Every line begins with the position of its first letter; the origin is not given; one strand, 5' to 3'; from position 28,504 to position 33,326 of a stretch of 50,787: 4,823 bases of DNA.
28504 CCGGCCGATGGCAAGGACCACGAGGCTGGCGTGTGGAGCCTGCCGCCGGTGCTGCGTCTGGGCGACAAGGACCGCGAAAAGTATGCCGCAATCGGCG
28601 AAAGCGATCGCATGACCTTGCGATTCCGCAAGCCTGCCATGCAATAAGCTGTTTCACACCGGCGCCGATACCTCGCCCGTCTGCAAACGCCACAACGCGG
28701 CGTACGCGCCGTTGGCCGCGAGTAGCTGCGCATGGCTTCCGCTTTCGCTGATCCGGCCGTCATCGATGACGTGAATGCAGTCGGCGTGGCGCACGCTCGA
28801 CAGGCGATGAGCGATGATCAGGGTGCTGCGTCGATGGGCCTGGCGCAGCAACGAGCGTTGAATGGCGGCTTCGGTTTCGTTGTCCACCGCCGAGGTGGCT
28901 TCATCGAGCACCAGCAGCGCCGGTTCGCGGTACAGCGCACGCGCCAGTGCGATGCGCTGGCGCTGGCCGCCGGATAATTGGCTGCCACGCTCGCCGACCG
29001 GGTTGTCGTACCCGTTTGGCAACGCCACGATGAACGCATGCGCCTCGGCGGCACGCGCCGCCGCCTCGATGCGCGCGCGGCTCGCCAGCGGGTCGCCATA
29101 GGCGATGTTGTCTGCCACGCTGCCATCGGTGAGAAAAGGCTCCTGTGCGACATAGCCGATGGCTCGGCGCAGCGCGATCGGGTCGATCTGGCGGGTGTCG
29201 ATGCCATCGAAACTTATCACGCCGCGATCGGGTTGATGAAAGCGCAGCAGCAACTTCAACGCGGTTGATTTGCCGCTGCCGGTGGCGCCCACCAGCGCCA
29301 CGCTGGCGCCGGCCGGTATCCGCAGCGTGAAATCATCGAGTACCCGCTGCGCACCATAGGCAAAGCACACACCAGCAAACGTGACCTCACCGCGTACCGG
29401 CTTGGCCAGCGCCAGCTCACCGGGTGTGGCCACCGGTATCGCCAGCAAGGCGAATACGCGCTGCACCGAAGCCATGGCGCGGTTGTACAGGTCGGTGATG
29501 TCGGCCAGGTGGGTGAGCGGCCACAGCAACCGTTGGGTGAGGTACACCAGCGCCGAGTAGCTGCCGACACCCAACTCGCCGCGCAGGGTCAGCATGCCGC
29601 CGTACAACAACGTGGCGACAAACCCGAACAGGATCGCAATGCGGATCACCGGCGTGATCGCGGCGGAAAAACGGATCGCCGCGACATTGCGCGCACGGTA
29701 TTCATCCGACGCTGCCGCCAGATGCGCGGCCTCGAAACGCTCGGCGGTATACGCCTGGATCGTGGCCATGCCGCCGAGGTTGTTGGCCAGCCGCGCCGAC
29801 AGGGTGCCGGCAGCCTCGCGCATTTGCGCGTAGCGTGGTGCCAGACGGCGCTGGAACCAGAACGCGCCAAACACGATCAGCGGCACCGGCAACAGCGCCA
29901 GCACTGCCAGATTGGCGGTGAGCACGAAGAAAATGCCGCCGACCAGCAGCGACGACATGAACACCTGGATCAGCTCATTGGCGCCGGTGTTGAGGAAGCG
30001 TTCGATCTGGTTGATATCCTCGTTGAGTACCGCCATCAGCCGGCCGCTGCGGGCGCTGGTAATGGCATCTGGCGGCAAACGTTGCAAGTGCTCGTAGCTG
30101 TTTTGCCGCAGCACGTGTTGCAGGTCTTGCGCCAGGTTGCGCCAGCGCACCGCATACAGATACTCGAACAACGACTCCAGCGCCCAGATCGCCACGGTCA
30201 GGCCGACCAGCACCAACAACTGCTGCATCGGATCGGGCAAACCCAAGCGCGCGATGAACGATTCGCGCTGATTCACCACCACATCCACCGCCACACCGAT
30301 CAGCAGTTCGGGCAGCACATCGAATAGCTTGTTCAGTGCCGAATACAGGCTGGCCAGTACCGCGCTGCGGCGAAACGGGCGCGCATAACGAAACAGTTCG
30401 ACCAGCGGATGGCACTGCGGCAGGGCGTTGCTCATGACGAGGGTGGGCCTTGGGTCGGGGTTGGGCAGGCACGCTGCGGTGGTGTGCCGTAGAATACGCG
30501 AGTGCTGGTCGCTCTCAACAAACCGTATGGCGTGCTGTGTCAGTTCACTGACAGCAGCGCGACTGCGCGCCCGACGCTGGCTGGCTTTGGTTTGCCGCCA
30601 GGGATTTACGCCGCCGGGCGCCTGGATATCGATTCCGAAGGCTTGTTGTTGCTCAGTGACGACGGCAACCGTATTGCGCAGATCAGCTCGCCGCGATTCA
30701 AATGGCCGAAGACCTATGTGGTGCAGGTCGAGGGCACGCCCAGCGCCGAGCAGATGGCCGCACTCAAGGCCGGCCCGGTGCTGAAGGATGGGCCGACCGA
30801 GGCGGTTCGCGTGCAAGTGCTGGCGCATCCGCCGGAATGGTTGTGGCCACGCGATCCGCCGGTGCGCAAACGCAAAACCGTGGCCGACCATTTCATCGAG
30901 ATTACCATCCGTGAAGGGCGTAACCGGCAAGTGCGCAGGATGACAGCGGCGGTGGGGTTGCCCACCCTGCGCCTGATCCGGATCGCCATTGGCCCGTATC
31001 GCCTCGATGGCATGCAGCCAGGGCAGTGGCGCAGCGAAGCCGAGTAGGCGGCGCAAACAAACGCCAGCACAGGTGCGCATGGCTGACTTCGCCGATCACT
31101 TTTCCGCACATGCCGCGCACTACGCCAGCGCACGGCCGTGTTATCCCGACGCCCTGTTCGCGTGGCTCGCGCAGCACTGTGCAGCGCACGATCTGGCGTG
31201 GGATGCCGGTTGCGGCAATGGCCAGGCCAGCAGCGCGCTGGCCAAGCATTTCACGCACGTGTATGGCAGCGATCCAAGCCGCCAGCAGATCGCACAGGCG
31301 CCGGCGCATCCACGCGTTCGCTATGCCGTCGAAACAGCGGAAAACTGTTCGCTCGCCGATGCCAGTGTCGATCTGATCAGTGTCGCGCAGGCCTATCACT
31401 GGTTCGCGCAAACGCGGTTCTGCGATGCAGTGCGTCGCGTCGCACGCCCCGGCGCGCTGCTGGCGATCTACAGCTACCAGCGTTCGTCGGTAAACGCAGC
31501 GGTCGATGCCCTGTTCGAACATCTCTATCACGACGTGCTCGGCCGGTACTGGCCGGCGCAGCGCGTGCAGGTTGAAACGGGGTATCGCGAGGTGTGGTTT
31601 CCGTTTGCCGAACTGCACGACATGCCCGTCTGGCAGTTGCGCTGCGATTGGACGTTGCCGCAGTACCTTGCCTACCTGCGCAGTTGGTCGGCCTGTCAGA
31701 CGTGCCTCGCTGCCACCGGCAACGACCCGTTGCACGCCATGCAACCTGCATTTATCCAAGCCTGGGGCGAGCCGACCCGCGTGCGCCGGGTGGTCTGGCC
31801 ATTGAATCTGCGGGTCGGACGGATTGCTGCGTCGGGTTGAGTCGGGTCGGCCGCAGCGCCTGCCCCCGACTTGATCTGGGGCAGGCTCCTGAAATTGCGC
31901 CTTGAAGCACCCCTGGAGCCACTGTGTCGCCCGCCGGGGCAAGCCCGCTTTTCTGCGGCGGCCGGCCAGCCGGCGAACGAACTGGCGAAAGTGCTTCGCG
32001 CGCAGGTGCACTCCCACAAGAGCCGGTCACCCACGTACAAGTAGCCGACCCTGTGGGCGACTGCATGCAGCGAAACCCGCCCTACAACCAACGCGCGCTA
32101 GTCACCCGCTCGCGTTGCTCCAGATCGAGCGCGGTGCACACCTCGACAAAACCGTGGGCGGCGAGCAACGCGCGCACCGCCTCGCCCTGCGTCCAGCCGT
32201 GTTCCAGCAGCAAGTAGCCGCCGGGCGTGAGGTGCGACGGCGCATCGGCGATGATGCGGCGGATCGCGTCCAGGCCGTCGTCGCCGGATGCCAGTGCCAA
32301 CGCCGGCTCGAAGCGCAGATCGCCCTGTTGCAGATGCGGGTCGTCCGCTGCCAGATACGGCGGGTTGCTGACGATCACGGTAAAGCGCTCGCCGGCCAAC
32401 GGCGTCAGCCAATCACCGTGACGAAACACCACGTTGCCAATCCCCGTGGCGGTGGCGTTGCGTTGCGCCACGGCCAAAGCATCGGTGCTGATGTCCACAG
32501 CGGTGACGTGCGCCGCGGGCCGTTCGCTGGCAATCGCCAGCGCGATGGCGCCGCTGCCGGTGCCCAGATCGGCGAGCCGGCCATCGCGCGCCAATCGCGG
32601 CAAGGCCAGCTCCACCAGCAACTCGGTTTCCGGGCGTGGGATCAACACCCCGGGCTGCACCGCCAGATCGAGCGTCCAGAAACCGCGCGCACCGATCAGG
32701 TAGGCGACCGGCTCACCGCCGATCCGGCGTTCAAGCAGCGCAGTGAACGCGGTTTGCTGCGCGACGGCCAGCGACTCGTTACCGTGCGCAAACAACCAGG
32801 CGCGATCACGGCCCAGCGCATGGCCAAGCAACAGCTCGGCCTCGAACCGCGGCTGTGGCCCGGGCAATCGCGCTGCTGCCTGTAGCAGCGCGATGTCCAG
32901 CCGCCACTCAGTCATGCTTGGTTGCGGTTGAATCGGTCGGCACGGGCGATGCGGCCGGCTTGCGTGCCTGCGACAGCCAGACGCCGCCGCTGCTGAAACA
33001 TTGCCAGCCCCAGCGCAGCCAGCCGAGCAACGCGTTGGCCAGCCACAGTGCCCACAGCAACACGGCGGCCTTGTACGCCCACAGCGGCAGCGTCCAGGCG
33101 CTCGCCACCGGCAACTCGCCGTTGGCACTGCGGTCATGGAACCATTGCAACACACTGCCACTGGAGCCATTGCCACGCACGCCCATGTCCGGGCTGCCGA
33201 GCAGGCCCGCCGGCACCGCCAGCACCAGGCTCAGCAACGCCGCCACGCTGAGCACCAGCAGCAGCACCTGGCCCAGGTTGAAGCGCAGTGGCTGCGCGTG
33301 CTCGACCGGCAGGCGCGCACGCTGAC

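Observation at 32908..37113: Unclassifiable 1401-aa, internally duplicated polytopic envelope protein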

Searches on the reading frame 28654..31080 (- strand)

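Call 9: search_protein_families(library=pfam, proteins=[window:28654-31080:-], max_evalue=0.001)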
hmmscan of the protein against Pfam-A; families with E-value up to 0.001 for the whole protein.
window:28654-31080:- (808 aa): 5 families
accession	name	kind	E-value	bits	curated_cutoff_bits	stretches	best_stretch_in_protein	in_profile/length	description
PF00664.28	ABC_membrane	-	1.6e-32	113.8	28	1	247-521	8-273/274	ABC transporter transmembrane region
PF00005.33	ABC_tran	-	5.4e-31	108.5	25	1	581-730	1-137/137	ABC transporter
PF13191.12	AAA_16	-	6.6e-05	23.9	32.6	1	588-755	21-166/167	AAA ATPase domain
PF13401.12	AAA_22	-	7.4e-05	23.5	27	1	593-736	7-100/130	AAA domain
PF02463.25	SMC_N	-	8.4e-05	22.5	40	0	701-769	136-208/220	RecF/RecN/SMC N terminal domain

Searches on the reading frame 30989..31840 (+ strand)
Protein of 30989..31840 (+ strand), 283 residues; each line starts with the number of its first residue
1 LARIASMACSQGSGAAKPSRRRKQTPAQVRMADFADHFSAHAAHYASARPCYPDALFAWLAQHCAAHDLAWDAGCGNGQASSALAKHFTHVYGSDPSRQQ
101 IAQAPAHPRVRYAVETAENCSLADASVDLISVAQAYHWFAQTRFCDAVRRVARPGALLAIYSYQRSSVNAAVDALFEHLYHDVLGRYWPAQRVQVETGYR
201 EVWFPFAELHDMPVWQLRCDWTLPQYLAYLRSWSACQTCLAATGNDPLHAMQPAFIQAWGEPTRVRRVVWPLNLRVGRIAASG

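Call 9: search_protein_families(library=pfam, proteins=[window:30989-31840:+], max_evalue=0.001)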
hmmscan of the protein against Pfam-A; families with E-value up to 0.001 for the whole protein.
window:30989-31840:+ (283 aa): 5 families
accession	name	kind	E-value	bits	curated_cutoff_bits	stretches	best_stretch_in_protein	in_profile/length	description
PF08241.18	Methyltransf_11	-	6.5e-16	59.2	21.2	1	72-160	2-95/95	Methyltransferase domain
PF13649.12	Methyltransf_25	-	2.8e-14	54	27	1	72-155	3-96/97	Methyltransferase domain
PF08242.18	Methyltransf_12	-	1.5e-09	38.9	30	1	72-158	2-98/98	Methyltransferase domain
PF13489.12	Methyltransf_23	-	3.1e-06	27.4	27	1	72-192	28-136/164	Methyltransferase domain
PF13847.12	Methyltransf_31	-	9.9e-06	25.7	27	1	72-172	9-122/145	Methyltransferase domain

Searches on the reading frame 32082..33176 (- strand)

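Call 9: search_protein_families(library=pfam, proteins=[window:32082-33176:-], max_evalue=0.001)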
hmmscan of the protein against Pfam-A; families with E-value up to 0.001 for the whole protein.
window:32082-33176:- (364 aa): 13 families
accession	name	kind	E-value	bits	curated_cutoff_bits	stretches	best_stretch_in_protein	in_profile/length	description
PF05175.20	MTS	-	2.6e-19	69.9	23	1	184-277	20-111/170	Methyltransferase small domain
PF17827.6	PrmC_N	-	6.5e-18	65.5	23.4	1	99-162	5-71/71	PrmC N-terminal domain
PF13847.12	Methyltransf_31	-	2e-14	53.9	27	1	199-334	5-119/145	Methyltransferase domain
PF13649.12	Methyltransf_25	-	1.5e-11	45.2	27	1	203-272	3-73/97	Methyltransferase domain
PF08241.18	Methyltransf_11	-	2.5e-08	34.9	21.2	1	203-271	2-67/95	Methyltransferase domain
PF06325.19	PrmA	-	2.1e-06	27.9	22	1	198-271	162-233/296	Ribosomal protein L11 methyltransferase (PrmA)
PF08242.18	Methyltransf_12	-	3.4e-06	28.1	30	1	203-270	2-71/98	Methyltransferase domain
PF13489.12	Methyltransf_23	-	2.6e-05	24.5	27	1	187-326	12-118/164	Methyltransferase domain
PF01170.24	UPF0020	-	3.2e-05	24.2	22.3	1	214-276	69-133/197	RMKL-like, methyltransferase domain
PF03602.21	Cons_hypoth95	-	4e-05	23.8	24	1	197-277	41-126/182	Conserved hypothetical protein 95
PF12847.13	Methyltransf_18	-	9.2e-05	22.9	27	1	198-269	15-87/151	Methyltransferase domain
PF02390.23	Methyltransf_4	-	0.0007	19.5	24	0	201-258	5-62/173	Putative methyltransferase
PF00891.24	Methyltransf_2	-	0.00088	19.1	22.3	0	198-257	63-121/210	O-methyltransferase domain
